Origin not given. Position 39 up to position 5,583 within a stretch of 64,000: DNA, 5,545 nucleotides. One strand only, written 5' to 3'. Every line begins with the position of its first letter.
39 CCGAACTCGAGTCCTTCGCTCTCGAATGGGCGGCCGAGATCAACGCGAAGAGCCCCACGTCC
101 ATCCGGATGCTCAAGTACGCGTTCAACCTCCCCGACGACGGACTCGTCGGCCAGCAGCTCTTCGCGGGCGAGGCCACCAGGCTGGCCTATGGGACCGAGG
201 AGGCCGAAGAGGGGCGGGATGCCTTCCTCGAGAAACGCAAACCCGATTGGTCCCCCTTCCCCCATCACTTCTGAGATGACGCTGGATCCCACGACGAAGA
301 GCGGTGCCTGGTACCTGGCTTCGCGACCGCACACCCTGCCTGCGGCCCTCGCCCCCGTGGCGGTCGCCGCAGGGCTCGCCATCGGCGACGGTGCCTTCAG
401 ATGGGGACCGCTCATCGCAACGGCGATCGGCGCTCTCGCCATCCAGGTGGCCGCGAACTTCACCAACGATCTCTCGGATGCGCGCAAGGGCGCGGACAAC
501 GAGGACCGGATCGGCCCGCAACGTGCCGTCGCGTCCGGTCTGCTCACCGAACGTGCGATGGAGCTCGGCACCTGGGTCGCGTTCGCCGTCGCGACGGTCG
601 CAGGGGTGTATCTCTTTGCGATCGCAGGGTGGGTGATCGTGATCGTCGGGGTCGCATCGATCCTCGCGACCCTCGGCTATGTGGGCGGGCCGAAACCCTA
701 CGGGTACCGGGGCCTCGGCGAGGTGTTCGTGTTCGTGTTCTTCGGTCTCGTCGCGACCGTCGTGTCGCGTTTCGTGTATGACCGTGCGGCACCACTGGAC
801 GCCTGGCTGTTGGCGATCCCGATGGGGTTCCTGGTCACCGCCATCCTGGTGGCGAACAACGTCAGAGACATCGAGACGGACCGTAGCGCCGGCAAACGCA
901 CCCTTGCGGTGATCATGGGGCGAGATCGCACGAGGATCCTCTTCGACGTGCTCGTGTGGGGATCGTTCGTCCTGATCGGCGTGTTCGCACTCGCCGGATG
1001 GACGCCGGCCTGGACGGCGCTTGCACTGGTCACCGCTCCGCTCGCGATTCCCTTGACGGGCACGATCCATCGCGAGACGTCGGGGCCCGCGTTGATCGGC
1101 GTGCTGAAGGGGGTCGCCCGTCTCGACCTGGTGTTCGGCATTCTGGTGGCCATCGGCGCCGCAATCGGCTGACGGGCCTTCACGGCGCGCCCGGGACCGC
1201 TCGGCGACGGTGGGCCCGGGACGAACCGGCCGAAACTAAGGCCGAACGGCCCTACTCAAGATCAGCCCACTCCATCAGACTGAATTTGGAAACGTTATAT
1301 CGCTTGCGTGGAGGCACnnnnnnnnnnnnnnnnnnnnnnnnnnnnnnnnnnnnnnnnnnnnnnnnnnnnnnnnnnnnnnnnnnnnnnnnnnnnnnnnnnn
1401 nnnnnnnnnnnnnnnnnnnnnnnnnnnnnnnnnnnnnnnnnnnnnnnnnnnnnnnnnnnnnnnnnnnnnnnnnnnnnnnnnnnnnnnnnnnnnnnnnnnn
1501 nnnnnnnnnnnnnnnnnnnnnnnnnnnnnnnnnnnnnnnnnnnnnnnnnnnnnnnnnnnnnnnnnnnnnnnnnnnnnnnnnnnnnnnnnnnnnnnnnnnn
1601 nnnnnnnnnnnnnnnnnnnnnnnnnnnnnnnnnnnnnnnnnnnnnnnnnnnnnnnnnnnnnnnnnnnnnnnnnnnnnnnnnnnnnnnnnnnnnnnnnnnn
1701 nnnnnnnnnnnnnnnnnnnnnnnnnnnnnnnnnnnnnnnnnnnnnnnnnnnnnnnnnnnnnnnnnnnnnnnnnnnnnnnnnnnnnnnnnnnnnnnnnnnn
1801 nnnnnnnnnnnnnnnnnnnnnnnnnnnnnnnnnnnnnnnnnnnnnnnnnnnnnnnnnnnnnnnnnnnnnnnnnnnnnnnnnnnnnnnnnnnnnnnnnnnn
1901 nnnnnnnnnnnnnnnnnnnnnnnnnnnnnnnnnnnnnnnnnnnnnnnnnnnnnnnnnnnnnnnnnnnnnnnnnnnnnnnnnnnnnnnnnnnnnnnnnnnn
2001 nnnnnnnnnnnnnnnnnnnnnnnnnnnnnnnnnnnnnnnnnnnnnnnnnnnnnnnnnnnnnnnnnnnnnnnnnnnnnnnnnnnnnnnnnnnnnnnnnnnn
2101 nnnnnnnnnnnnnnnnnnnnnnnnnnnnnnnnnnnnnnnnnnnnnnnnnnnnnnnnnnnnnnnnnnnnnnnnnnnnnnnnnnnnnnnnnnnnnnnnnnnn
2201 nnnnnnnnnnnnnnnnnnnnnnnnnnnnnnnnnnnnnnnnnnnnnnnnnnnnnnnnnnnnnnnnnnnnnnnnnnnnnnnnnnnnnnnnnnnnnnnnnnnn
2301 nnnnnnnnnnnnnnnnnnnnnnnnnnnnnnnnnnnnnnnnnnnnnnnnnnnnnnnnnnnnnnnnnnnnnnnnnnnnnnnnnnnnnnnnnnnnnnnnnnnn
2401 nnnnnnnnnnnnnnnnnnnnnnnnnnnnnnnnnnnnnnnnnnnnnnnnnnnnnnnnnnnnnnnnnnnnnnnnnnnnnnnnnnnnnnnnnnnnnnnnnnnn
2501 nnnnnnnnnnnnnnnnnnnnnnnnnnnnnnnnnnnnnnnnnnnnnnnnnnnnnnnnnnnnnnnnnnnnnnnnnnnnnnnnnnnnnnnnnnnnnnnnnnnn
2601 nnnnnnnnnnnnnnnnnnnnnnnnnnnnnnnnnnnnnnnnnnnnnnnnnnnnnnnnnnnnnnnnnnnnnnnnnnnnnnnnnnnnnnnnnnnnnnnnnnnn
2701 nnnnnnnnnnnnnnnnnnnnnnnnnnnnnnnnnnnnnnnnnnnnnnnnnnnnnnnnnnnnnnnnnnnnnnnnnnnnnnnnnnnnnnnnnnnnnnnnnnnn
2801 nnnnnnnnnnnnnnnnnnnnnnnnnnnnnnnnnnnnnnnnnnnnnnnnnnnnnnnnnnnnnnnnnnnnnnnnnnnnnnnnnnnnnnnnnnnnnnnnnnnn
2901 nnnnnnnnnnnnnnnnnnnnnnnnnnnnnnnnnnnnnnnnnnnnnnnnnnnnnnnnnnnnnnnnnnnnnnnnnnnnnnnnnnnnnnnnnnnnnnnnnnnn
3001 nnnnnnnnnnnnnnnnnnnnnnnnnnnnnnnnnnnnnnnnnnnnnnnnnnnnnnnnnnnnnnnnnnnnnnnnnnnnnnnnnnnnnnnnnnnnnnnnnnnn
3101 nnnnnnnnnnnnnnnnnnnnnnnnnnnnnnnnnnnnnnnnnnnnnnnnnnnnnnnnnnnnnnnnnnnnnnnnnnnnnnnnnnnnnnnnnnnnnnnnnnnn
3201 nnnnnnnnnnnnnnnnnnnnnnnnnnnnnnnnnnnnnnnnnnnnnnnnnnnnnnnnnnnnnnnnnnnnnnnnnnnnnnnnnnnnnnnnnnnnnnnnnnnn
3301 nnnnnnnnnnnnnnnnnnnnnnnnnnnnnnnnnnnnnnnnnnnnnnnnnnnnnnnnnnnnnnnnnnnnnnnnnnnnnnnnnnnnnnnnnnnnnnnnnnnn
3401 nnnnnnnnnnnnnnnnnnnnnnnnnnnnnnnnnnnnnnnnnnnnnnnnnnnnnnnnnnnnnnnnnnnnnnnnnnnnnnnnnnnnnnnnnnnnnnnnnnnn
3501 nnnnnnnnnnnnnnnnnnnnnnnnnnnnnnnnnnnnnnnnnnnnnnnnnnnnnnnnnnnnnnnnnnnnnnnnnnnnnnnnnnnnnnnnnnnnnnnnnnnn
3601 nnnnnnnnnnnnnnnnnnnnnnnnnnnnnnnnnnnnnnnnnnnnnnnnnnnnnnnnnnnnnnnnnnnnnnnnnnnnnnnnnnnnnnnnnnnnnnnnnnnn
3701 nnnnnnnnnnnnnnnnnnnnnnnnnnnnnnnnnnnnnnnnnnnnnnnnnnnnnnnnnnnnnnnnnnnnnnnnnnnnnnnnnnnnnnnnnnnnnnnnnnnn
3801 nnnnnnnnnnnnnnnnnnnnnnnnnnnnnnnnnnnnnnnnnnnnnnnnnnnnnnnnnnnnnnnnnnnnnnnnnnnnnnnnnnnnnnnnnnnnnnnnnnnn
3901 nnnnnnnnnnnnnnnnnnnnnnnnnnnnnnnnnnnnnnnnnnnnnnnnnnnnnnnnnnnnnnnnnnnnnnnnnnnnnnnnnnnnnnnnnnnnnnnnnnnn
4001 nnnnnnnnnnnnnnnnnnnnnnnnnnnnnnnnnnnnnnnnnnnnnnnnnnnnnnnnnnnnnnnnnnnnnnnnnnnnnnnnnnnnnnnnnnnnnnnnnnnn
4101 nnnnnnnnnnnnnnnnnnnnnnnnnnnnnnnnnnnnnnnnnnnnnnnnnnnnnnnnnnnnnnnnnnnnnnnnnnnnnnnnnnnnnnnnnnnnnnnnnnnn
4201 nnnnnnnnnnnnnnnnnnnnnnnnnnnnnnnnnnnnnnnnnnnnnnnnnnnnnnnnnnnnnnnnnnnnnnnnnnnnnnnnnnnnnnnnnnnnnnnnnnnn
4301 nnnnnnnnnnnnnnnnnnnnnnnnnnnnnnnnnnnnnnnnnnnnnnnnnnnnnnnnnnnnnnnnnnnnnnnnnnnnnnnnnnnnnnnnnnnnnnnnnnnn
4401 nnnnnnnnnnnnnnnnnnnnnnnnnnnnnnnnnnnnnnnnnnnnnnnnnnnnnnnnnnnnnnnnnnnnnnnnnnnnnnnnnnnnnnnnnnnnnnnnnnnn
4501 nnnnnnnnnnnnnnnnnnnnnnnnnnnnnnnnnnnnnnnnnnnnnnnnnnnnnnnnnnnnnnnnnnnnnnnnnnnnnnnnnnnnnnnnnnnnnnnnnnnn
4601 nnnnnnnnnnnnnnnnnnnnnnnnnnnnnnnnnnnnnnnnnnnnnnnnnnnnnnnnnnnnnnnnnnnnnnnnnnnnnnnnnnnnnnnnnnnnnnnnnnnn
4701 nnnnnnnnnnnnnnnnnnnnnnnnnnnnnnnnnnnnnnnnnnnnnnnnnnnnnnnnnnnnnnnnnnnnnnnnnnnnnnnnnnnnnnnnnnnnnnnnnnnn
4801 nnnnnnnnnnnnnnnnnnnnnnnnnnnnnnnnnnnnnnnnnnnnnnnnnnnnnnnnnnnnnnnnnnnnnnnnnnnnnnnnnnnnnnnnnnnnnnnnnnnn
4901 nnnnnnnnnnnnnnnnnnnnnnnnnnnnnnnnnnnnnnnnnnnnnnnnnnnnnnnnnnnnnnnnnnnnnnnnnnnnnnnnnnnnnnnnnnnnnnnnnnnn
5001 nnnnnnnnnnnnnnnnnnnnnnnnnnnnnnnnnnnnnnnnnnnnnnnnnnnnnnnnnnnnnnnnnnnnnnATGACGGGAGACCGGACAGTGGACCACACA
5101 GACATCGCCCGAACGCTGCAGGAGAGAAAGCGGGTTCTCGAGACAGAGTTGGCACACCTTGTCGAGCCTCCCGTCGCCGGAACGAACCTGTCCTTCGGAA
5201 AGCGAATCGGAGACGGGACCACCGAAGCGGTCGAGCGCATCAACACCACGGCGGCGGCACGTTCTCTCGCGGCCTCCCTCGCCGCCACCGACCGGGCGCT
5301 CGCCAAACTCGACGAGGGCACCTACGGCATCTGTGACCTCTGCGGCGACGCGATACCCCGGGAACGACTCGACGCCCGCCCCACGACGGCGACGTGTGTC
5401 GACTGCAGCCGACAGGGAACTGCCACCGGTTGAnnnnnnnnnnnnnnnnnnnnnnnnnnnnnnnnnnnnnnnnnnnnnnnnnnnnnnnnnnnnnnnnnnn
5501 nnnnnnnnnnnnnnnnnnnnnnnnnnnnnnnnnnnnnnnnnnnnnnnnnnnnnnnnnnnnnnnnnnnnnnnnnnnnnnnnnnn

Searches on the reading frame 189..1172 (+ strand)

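Call 74: search_protein_families(library=pfam, proteins=[window:189-1172:+], max_evalue=0.00001)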
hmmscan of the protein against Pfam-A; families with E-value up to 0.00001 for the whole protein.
window:189-1172:+ (327 aa): 1 family
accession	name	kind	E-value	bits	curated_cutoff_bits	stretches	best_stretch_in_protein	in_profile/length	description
PF01040.23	UbiA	-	3.2e-33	115.5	34.2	1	56-289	4-227/250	UbiA prenyltransferase family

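Call 75: search_protein_families(library=ncbifam, proteins=[window:189-1172:+], max_evalue=0.00001)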
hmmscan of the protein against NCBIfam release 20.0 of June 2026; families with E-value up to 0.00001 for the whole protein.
window:189-1172:+ (327 aa): 14 families
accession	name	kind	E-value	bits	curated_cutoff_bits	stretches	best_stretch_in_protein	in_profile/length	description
NF004751.0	PRK06080.1-3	equivalog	2.3e-92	309.7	264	1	36-326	8-295/296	1,4-dihydroxy-2-naphthoate polyprenyltransferase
TIGR00751.1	menA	equivalog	3.1e-63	213.9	102.15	1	46-323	1-284/284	1,4-dihydroxy-2-naphthoate octaprenyltransferase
NF004750.0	PRK06080.1-2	equivalog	9.5e-61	205.7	346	1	37-325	5-299/301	1,4-dihydroxy-2-naphthoate polyprenyltransferase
NF004749.0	PRK06080.1-1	equivalog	7.4e-55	186.3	277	1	32-326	13-307/311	1,4-dihydroxy-2-naphthoate polyprenyltransferase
NF004754.0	PRK06080.1-6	equivalog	2.5e-45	155.2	522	1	36-323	7-300/308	1,4-dihydroxy-2-naphthoate polyprenyltransferase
NF009926.0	PRK13387.1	equivalog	1e-32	113.5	316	1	45-325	10-312/317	1,4-dihydroxy-2-naphthoate polyprenyltransferase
TIGR02235.1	menA_cyano-plnt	equivalog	4.1e-30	105.1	225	1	41-325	2-284/285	2-carboxy-1,4-naphthoquinone phytyltransferase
NF004753.0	PRK06080.1-5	equivalog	7.7e-29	100.9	555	1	40-326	14-305/312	1,4-dihydroxy-2-naphthoate polyprenyltransferase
NF004617.0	PRK05951.1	equivalog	4.4e-26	91.7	239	1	42-325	18-298/306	prenyltransferase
NF004752.0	PRK06080.1-4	subfamily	3.3e-20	72.9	289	1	80-287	46-260/300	1,4-dihydroxy-2-naphthoate polyprenyltransferase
NF009523.0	PRK12884.1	equivalog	3.5e-12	46.1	269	1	54-271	18-223/279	prenyltransferase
NF009058.0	PRK12392.1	subfamily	1.6e-06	27.4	494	1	108-279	82-255/333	bacteriochlorophyll c synthase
NF009513.0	PRK12872.1-3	equivalog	6.5e-06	25.9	288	1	83-284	63-252/293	prenyltransferase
TIGR01475.1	ubiA_other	subfamily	6.6e-06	25.8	180.8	1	50-281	18-236/282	UbiA-like polyprenyltransferase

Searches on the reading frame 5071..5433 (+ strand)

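Call 50: search_protein_families(library=pfam, proteins=[window:5071-5433:+], max_evalue=0.0001)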
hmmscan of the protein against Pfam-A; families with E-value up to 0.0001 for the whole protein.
window:5071-5433:+ (120 aa): 1 family
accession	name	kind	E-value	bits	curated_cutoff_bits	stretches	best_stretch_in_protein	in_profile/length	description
PF01258.23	zf-dskA_traR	-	4.7e-10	39.7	24.9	1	83-112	1-30/36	Prokaryotic dksA/traR C4-type zinc finger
